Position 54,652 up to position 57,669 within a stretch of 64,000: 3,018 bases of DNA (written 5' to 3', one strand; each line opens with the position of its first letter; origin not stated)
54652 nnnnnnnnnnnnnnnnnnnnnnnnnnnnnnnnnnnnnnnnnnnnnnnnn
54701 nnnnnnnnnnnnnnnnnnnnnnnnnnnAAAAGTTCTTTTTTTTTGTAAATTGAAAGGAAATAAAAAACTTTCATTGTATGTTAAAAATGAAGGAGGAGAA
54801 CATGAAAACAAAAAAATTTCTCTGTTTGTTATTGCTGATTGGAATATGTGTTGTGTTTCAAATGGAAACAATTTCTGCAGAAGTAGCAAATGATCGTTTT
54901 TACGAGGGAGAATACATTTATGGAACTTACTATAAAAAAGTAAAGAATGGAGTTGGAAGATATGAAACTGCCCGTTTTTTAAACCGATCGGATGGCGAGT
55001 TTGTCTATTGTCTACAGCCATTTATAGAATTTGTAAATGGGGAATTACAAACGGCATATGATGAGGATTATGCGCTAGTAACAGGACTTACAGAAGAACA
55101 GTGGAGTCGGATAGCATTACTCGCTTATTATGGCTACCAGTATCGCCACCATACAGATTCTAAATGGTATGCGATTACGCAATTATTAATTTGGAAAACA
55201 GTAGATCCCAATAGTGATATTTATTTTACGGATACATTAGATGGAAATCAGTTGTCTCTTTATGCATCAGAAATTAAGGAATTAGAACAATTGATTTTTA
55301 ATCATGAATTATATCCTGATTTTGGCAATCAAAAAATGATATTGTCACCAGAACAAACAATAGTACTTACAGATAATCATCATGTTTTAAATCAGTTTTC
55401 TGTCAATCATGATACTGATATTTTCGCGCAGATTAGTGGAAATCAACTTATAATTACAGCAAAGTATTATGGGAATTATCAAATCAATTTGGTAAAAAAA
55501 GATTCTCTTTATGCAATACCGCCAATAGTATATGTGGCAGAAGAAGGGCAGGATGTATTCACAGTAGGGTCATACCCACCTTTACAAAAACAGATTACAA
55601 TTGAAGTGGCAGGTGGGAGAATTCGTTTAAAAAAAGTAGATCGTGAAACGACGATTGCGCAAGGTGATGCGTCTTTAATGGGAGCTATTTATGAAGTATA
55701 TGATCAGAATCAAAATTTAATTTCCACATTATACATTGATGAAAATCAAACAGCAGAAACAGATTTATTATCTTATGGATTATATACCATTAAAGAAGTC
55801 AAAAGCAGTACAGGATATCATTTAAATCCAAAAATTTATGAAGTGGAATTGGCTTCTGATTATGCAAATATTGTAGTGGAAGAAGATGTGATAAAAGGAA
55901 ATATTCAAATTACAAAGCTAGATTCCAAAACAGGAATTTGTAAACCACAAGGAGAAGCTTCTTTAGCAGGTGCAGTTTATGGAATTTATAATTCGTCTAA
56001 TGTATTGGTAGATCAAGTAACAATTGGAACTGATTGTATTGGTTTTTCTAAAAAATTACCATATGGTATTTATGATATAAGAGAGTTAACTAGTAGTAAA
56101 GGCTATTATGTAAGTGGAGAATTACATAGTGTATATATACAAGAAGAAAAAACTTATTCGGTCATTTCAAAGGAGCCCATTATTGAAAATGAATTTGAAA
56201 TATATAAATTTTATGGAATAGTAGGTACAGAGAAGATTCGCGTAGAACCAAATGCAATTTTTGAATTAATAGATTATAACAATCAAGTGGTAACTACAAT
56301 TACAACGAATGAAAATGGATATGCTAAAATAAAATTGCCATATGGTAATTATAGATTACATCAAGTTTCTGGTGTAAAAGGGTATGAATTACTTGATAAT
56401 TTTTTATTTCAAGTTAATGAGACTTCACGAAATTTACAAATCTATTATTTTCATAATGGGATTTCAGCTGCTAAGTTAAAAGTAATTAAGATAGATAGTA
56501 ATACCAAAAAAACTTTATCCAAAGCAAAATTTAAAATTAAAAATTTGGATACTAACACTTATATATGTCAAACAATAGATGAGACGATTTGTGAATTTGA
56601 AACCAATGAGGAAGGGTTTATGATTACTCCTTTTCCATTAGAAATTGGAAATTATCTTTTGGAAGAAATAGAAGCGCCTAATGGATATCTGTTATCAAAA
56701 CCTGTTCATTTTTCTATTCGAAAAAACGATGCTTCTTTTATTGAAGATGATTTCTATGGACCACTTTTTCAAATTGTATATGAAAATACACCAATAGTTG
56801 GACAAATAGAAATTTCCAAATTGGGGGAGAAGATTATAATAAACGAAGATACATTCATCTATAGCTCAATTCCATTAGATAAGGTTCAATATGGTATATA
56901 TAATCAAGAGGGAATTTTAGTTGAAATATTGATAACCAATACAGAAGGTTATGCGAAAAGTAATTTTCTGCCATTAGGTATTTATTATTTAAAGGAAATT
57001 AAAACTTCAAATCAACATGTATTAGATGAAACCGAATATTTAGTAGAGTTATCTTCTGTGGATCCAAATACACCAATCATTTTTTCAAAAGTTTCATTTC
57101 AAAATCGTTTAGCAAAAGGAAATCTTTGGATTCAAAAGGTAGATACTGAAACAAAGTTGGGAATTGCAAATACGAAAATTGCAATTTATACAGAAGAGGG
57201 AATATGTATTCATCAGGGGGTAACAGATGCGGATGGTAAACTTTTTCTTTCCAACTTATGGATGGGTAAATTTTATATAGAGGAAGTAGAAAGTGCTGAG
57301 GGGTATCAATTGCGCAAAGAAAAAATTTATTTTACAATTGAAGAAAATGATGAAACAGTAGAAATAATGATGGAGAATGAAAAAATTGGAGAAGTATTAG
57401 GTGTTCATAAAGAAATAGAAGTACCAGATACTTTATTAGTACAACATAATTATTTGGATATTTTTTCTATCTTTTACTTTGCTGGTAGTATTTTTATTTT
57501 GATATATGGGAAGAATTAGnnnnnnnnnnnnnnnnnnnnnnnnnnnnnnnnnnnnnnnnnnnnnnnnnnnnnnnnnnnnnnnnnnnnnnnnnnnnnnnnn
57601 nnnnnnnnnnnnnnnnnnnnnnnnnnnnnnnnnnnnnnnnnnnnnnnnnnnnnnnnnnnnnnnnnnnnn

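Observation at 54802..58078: Thioester-domain (TIE-type) adhesin of 906 aa with six or more SpaA/Cna-B repeats and a dedicated sortase using a non-LPXTG sorting signal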

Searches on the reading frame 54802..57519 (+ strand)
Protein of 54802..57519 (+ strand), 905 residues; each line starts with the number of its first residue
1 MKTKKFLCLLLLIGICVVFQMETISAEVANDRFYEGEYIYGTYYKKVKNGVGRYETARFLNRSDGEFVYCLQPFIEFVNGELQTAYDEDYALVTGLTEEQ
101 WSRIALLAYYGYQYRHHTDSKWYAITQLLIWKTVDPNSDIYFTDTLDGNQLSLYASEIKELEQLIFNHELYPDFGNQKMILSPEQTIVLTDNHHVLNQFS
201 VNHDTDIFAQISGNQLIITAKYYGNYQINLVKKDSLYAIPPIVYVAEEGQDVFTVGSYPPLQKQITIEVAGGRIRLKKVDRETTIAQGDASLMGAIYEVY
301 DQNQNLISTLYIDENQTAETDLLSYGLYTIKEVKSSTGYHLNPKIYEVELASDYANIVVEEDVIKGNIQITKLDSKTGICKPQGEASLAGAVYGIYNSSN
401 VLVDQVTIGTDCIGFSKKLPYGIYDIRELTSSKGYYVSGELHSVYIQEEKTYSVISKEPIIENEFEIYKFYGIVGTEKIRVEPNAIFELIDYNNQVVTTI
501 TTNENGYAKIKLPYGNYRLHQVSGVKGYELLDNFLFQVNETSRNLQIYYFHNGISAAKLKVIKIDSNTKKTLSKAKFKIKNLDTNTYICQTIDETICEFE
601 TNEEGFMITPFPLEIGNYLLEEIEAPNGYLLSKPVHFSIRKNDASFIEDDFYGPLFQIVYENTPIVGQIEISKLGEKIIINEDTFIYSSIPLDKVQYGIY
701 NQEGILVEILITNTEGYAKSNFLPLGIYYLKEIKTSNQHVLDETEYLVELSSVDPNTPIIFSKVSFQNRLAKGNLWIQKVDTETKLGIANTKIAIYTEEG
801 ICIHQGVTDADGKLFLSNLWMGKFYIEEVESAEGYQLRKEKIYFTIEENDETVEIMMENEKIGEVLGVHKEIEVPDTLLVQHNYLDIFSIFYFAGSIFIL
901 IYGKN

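Call 3: search_protein_families(library=pfam, proteins=[window:54802-57519:+], max_evalue=0.01)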
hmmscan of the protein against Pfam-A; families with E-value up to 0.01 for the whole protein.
window:54802-57519:+ (905 aa): 5 families
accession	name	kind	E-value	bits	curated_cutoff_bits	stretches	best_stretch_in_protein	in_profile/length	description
PF17802.7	SpaA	-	1.3e-71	237.2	23.1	6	774-861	2-91/91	Prealbumin-like fold domain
PF08341.16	TED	-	3.7e-07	30.9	22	1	68-146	2-85/102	Thioester domain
PF11974.14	bMG3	-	1.9e-05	25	34.9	0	483-513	29-59/103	Bacterial alpha-2-macroglobulin MG3 domain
PF13620.12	CarboxypepD_reg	-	5.4e-05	23.9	32.3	0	488-520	20-53/82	Carboxypeptidase regulatory-like domain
PF17210.9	SdrD_B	-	9.4e-05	23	29.7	0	783-837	19-72/112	SdrD B-like domain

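Call 4: search_protein_families(library=ncbifam, proteins=[window:54802-57519:+], max_evalue=0.01)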
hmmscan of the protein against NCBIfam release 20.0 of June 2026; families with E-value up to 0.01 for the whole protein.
window:54802-57519:+ (905 aa): 1 family
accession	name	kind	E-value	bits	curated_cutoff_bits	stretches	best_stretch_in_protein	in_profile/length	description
NF033902.0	iso_D2_wall_anc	subfamily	1.3e-12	47.3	95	1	557-643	380-483/540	SpaH/EbpB family LPXTG-anchored major pilin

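Call 6: find_homologous_proteins(query=window:54802-57519:+, max_evalue=0.00001)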
Query window:54802-57519:+ (905 aa): 2904 proteins with E <= 0.00001 among 8000 candidates; the best 120 are listed.
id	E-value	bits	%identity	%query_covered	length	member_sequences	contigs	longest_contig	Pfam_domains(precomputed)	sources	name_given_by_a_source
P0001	0.0e+0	2028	100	100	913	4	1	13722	PF11974.15,PF17802.8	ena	-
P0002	0.0e+0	1270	40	96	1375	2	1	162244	PF02369.23,PF11974.15,PF17802.8,PF13620.13,PF09430.17,PF22904.4,PF17210.10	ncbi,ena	-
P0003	0.0e+0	1235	44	73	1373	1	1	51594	PF02369.23,PF11974.15,PF17802.8,PF23193.2,PF13620.13,PF22904.4,PF17210.10,PF17936.8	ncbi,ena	-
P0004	0.0e+0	1084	54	95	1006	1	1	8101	PF08341.17,PF11974.15,PF17802.8,PF13620.13,PF17210.10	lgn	-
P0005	0.0e+0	1075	43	79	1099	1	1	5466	PF11974.15,PF17802.8,PF13620.13,PF17210.10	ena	-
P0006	0.0e+0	1074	52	96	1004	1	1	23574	PF08341.17,PF11974.15,PF17802.8,PF13620.13,PF17210.10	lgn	-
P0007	0.0e+0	1041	51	97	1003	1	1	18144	PF11974.15,PF17802.8,PF13620.13,PF17210.10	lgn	-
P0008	0.0e+0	1020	37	91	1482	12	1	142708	PF11974.15,PF17802.8,PF13620.13,PF17210.10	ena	-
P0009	5.1e-294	996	51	100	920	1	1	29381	PF08341.17,PF11974.15,PF17802.8,PF13620.13,PF17210.10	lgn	-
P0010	4.0e-283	960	44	72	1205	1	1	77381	PF08341.17,PF11974.15,PF17802.8,PF13620.13,PF17210.10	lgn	-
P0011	1.3e-273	928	42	75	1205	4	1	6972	PF08341.17,PF11974.15,PF17802.8,PF23193.2,PF13620.13,PF17210.10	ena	-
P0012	1.1e-267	909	37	94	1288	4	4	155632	PF11974.15,PF17802.8,PF13620.13,PF17210.10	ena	-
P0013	2.6e-251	855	35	95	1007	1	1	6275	PF08341.17,PF17802.8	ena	-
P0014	2.5e-238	812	40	69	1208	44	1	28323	PF20098.5,PF10794.16,PF08341.17,PF11974.15,PF14686.13,PF17802.8,PF22898.3,PF13620.13,PF09430.17,PF17210.10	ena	-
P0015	8.2e-229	780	37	72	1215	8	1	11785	PF08341.17,PF11974.15,PF17802.8,PF13620.13,PF17210.10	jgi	-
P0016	1.2e-226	773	36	91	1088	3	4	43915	PF11974.15,PF17802.8,PF13620.13,PF17210.10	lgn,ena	-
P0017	1.0e-225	770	39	69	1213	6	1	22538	PF08341.17,PF11974.15,PF17802.8,PF13620.13,PF17210.10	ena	-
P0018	1.6e-220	753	39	69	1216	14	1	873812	PF11974.15,PF17802.8,PF13620.13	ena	-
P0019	2.8e-219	749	38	73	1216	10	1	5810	PF11974.15,PF17802.8,PF13620.13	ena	-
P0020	8.2e-219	747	40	66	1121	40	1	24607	PF11974.15,PF17802.8,PF13620.13,PF17210.10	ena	-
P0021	1.2e-218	746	39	67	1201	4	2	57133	PF11974.15,PF17802.8,PF13620.13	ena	-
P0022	1.8e-218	746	40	68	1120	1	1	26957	PF08341.17,PF11974.15,PF17802.8,PF13620.13,PF17210.10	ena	-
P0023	5.1e-218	744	40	68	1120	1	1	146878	PF08341.17,PF11974.15,PF17802.8,PF13620.13,PF17210.10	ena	-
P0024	1.3e-217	743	40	68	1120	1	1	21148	PF08341.17,PF11974.15,PF17802.8,PF13620.13,PF17210.10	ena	-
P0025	1.2e-216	740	43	93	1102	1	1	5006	PF02369.23,PF11974.15,PF17802.8,PF13620.13,PF17210.10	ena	-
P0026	2.6e-216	739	40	69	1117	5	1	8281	PF10670.16,PF11974.15,PF17802.8,PF13620.13,PF17210.10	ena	-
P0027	5.8e-216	738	43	93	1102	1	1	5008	PF02369.23,PF11974.15,PF17802.8,PF13620.13,PF17210.10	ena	-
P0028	3.2e-212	725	40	68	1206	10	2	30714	PF11974.15,PF17802.8,PF13620.13,PF17210.10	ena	-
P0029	7.4e-212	724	41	66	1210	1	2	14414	PF08341.17,PF11974.15,PF17802.8,PF13620.13,PF17210.10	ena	-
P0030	2.0e-205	703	35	76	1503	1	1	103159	PF10794.16,PF11974.15,PF14686.13,PF17802.8,PF23193.2,PF13620.13,PF22904.4,PF17210.10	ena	-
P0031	2.6e-202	692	50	59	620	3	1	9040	PF08341.17,PF17802.8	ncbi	-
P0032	2.7e-201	689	40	97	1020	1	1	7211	PF08341.17,PF11974.15,PF17802.8,PF13620.13,PF17210.10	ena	-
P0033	8.4e-201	687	38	58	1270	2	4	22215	PF25341.2,PF10794.16,PF08341.17,PF17802.8,PF02191.24,PF23193.2,PF13620.13,PF17210.10,PF17936.8,PF10670.16,PF20098.5,PF11974.15,PF15937.11,PF09430.17,PF22904.4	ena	-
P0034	2.6e-199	683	38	78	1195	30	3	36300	PF08341.17,PF11974.15,PF17802.8,PF13620.13,PF17210.10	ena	-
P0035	3.1e-192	659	36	57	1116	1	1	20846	PF11974.15,PF17802.8,PF22898.3,PF13620.13,PF22904.4,PF17210.10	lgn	-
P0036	2.7e-184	633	39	65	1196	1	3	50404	PF11974.15,PF17802.8,PF13620.13,PF17210.10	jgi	-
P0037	1.0e-181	624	41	68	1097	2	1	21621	PF08341.17,PF11974.15,PF17802.8,PF13620.13,PF22904.4,PF17210.10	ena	-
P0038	1.1e-180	621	37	61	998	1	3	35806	PF25341.2,PF08341.17,PF11974.15,PF17802.8,PF13620.13,PF09430.17,PF22904.4,PF17210.10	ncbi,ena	-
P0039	1.4e-180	621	38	73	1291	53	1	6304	PF25341.2,PF10794.16,PF11974.15,PF17802.8,PF23193.2,PF13620.13,PF17210.10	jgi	-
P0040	1.1e-179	618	38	65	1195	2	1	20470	PF11974.15,PF11889.14,PF17802.8,PF13620.13,PF17210.10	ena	-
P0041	1.3e-179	617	38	97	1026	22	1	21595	PF08341.17,PF11974.15,PF17802.8,PF23193.2,PF13620.13,PF22904.4,PF17210.10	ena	-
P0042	2.0e-179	617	36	96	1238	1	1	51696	PF08341.17,PF11974.15,PF17802.8,PF13620.13,PF17210.10,PF17936.8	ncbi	-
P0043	2.2e-179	617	40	68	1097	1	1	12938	PF08341.17,PF11974.15,PF17802.8,PF13620.13,PF17210.10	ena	-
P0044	2.7e-179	616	41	68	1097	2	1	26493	PF08341.17,PF11974.15,PF17802.8,PF13620.13,PF17210.10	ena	-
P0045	3.6e-179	616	40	68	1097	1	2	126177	PF08341.17,PF11974.15,PF17802.8,PF13620.13,PF22904.4,PF17210.10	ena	-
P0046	4.0e-179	616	32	97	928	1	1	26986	PF08341.17,PF11974.15,PF17802.8,PF13620.13,PF17210.10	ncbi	-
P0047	1.8e-178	614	40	68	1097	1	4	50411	PF08341.17,PF11974.15,PF17802.8,PF13620.13,PF17210.10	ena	-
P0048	6.4e-177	608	40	67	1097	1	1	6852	PF08341.17,PF11974.15,PF17802.8,PF13620.13,PF22904.4,PF17210.10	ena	-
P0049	1.2e-176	608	32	99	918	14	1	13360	PF08341.17,PF11974.15,PF17802.8,PF13620.13,PF22904.4,PF17210.10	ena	-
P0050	4.2e-176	606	40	68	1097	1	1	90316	PF08341.17,PF11974.15,PF17802.8,PF13620.13,PF17210.10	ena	-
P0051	5.9e-176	605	32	99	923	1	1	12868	PF11974.15,PF17802.8,PF13620.13,PF22904.4,PF17210.10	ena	-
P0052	1.0e-175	604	35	96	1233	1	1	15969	PF11974.15,PF17802.8,PF23193.2,PF13620.13,PF09430.17,PF22904.4,PF17210.10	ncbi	-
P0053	3.8e-175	603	37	75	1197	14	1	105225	PF11974.15,PF17802.8,PF13620.13,PF17210.10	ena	-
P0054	2.5e-173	597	33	99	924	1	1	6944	PF11974.15,PF17802.8,PF13620.13,PF17210.10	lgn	-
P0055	1.1e-172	594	33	99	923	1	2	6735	PF11974.15,PF17802.8,PF13620.13,PF17210.10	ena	-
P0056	1.8e-172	594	32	98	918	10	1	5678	PF11974.15,PF17802.8,PF13620.13,PF22904.4,PF17210.10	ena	-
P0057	3.0e-172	593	33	94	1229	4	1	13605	PF08341.17,PF11974.15,PF10577.16,PF17802.8,PF23193.2,PF13620.13,PF04203.19,PF22904.4,PF17210.10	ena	-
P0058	1.3e-171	591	33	100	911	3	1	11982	PF11974.15,PF17802.8,PF13620.13,PF22904.4,PF17210.10,PF17936.8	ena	-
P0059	3.3e-171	590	31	98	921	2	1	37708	PF08341.17,PF11974.15,PF17802.8,PF22898.3,PF13620.13,PF22904.4,PF17210.10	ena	-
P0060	5.9e-170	585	33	99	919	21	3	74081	PF08341.17,PF11974.15,PF17802.8,PF13620.13,PF17210.10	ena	-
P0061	1.0e-167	578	33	99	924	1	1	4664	PF11974.15,PF17802.8,PF13620.13,PF17210.10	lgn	-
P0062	1.4e-167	578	33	96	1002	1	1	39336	PF11974.15,PF17802.8,PF13620.13,PF17210.10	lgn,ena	-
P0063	1.5e-166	574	32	99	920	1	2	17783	PF11974.15,PF17802.8,PF13620.13,PF22904.4,PF17210.10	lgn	-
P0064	1.6e-166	574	32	98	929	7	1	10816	PF11974.15,PF17802.8,PF13620.13,PF09430.17,PF22904.4,PF17210.10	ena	-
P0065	1.1e-165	571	33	99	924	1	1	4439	PF11974.15,PF17802.8,PF13620.13,PF17210.10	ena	-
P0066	3.4e-165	570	32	99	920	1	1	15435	PF11974.15,PF17802.8,PF13620.13,PF22904.4,PF17210.10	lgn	-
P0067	4.1e-165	569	32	99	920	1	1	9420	PF11974.15,PF17802.8,PF13620.13,PF22904.4,PF17210.10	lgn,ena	-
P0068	6.2e-165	569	34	99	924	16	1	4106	PF11974.15,PF17802.8,PF22898.3,PF23193.2,PF13620.13,PF22904.4,PF17210.10,PF17936.8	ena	-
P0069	7.7e-165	568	32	99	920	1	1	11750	PF11974.15,PF17802.8,PF13620.13,PF22904.4,PF17210.10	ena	-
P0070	1.2e-164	568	32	99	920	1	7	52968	PF11974.15,PF17802.8,PF13620.13,PF22904.4,PF17210.10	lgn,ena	-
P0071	4.6e-164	566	32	98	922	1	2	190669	PF08341.17,PF11974.15,PF17802.8,PF23193.2,PF13620.13,PF22904.4,PF17210.10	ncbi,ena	-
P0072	3.3e-163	563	33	84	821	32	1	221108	PF08341.17,PF11974.15,PF17802.8,PF13620.13,PF22904.4,PF17210.10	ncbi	-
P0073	4.1e-163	563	31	97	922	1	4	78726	PF08341.17,PF11974.15,PF17802.8,PF23193.2,PF13620.13,PF22904.4,PF17210.10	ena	-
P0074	7.2e-163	562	35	63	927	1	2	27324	PF11974.15,PF17802.8,PF13620.13,PF22904.4,PF17210.10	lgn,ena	-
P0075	3.0e-162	560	30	97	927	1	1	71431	PF08341.17,PF11974.15,PF17802.8,PF13620.13,PF17210.10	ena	-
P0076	1.4e-161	558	38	62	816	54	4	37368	PF11974.15,PF17802.8,PF13620.13,PF22904.4,PF17210.10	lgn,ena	-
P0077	1.9e-161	557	33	97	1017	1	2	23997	PF08341.17,PF11974.15,PF17802.8,PF23193.2,PF13620.13,PF22904.4,PF17210.10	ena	-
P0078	2.8e-161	557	35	62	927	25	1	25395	PF11974.15,PF17802.8,PF13620.13,PF22904.4,PF17210.10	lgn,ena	-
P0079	5.6e-161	556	37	48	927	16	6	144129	PF11974.15,PF17802.8,PF13620.13,PF22904.4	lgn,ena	-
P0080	2.5e-160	554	31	100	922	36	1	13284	PF08341.17,PF11974.15,PF17802.8,PF23193.2,PF13620.13,PF22904.4,PF17210.10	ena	-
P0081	2.6e-160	553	39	90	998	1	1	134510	PF08341.17,PF11974.15,PF17802.8,PF13620.13,PF17210.10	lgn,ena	-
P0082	6.6e-160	552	39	56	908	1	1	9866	PF08341.17,PF11974.15,PF17802.8,PF23193.2,PF13620.13,PF22904.4,PF17210.10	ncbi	-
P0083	1.9e-159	551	38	90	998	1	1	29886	PF08341.17,PF11974.15,PF17802.8,PF13620.13,PF22904.4,PF17210.10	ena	-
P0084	3.2e-159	550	36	63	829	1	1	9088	PF08341.17,PF11974.15,PF17802.8,PF13620.13,PF17210.10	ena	-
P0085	1.1e-158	548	32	97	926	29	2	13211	PF08341.17,PF11974.15,PF17802.8,PF23193.2,PF13620.13,PF22904.4,PF17210.10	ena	-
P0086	1.1e-158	548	36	63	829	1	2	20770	PF11974.15,PF17802.8,PF13620.13,PF17210.10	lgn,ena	-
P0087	1.8e-158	547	36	63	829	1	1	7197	PF08341.17,PF11974.15,PF17802.8,PF13620.13,PF17210.10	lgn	-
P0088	2.6e-158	547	37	63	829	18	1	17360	PF08341.17,PF11974.15,PF17802.8,PF13620.13,PF17210.10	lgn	-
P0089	3.1e-158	547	36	63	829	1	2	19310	PF08341.17,PF11974.15,PF17802.8,PF13620.13,PF17210.10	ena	-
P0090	3.4e-158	546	30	97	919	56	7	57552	PF11974.15,PF17802.8,PF23193.2,PF13620.13,PF22904.4,PF17210.10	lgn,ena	-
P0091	4.2e-158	546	36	62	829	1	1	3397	PF08341.17,PF11974.15,PF17802.8,PF13620.13,PF17210.10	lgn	-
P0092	4.3e-158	546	36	62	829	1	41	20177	PF08341.17,PF11974.15,PF17802.8,PF13620.13,PF17210.10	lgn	-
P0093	4.3e-158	546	36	63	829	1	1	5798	PF08341.17,PF11974.15,PF17802.8,PF13620.13,PF17210.10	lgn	-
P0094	4.4e-158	546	36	63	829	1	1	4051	PF08341.17,PF11974.15,PF17802.8,PF13620.13,PF17210.10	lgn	-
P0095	4.6e-158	546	36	63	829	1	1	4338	PF08341.17,PF11974.15,PF17802.8,PF13620.13,PF17210.10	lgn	-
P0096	5.0e-158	546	36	62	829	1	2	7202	PF08341.17,PF11974.15,PF17802.8,PF13620.13,PF17210.10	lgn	-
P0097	5.0e-158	546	36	63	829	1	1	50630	PF08341.17,PF11974.15,PF17802.8,PF13620.13,PF17210.10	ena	-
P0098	5.5e-158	546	36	62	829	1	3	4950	PF08341.17,PF11974.15,PF17802.8,PF13620.13,PF17210.10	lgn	-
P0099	5.6e-158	546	36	63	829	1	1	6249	PF08341.17,PF11974.15,PF17802.8,PF13620.13,PF17210.10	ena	-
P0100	5.6e-158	546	36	62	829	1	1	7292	PF08341.17,PF11974.15,PF17802.8,PF13620.13,PF17210.10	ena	-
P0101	6.6e-158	546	36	63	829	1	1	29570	PF08341.17,PF11974.15,PF17802.8,PF13620.13,PF17210.10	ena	-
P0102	6.9e-158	545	36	63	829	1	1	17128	PF08341.17,PF11974.15,PF17802.8,PF13620.13,PF17210.10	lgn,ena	-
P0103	7.3e-158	545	36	63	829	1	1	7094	PF08341.17,PF11974.15,PF17802.8,PF13620.13,PF17210.10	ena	-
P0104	7.5e-158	545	36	63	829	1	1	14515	PF08341.17,PF11974.15,PF17802.8,PF13620.13,PF17210.10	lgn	-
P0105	8.0e-158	545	37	63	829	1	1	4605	PF08341.17,PF11974.15,PF17802.8,PF13620.13,PF17210.10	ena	-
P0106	1.0e-157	545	36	63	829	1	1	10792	PF08341.17,PF11974.15,PF17802.8,PF13620.13,PF17210.10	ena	-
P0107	1.2e-157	545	36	63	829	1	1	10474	PF08341.17,PF11974.15,PF17802.8,PF13620.13,PF17210.10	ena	-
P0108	1.2e-157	545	36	63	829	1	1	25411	PF08341.17,PF11974.15,PF17802.8,PF13620.13,PF17210.10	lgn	-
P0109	1.3e-157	545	36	63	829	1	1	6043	PF08341.17,PF11974.15,PF17802.8,PF13620.13,PF17210.10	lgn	-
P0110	1.3e-157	545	36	60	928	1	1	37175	PF08341.17,PF11974.15,PF17802.8,PF13620.13,PF17210.10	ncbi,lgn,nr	ncbi:MAG: SpaA isopeptide-forming pilin-related protein [Clostridia bacterium]|nr:SpaA isopeptide-fo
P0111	1.4e-157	545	32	97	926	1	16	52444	PF08341.17,PF11974.15,PF17802.8,PF23193.2,PF13620.13,PF22904.4,PF17210.10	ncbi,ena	-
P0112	1.4e-157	544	36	62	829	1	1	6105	PF08341.17,PF11974.15,PF17802.8,PF13620.13,PF17210.10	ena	-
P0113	1.5e-157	544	37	63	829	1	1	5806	PF08341.17,PF11974.15,PF17802.8,PF13620.13,PF17210.10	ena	-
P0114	1.6e-157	544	36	63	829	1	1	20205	PF08341.17,PF11974.15,PF17802.8,PF13620.13,PF17210.10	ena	-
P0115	1.8e-157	544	36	62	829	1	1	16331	PF08341.17,PF11974.15,PF17802.8,PF13620.13,PF17210.10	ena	-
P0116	1.8e-157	544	36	63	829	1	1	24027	PF08341.17,PF11974.15,PF17802.8,PF13620.13,PF17210.10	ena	-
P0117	1.9e-157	544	36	63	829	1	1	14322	PF08341.17,PF11974.15,PF17802.8,PF13620.13,PF17210.10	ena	-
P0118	2.0e-157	544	36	63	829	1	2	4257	PF08341.17,PF11974.15,PF17802.8,PF13620.13,PF17210.10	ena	-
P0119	2.2e-157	544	36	63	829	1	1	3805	PF08341.17,PF11974.15,PF17802.8,PF13620.13,PF17210.10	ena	-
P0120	2.2e-157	544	36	63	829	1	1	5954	PF08341.17,PF11974.15,PF17802.8,PF13620.13,PF17210.10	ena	-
